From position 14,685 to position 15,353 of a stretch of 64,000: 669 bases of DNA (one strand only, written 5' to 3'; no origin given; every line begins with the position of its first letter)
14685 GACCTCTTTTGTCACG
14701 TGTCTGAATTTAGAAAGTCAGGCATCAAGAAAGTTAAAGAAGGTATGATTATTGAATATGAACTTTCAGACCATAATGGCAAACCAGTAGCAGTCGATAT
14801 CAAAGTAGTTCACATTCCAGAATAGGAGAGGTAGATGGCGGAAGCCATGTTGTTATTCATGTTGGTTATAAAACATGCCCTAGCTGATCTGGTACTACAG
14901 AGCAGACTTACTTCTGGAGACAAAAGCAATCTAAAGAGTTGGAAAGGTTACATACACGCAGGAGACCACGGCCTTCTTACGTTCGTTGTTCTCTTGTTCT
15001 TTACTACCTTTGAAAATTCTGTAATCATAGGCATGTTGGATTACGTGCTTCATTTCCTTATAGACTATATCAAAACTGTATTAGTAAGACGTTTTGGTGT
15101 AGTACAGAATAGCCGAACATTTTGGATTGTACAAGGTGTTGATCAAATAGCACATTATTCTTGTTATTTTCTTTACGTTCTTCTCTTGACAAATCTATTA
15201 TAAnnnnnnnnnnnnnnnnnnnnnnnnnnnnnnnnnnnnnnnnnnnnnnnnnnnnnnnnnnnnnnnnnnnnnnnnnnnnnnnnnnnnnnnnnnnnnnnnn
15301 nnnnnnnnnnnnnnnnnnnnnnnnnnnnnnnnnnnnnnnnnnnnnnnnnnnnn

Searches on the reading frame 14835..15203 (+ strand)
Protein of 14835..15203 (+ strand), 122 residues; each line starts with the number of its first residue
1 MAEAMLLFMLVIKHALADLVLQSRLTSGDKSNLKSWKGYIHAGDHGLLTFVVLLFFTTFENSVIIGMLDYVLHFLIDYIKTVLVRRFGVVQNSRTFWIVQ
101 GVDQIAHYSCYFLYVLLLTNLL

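Call 16: search_protein_families(library=pfam, proteins=[window:14835-15203:+], max_evalue=1)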
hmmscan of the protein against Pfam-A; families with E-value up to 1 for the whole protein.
window:14835-15203:+ (122 aa): 1 family
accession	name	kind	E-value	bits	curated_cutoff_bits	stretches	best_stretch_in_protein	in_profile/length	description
PF11750.13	DUF3307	-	5.5e-10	39.8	23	1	6-114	1-105/127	Protein of unknown function (DUF3307)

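Call 17: search_protein_families(library=phrogs, proteins=[window:14835-15203:+], max_evalue=0.1)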
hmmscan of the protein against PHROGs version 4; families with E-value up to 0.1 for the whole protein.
window:14835-15203:+ (122 aa): 2 families
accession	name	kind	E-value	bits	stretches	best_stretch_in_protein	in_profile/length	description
phrog_2470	-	moron, auxiliary metabolic gene and host takeover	1.6e-19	71.3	1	4-119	6-117/119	membrane protein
phrog_37899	-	unknown function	0.04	15.4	1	23-77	16-70/123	-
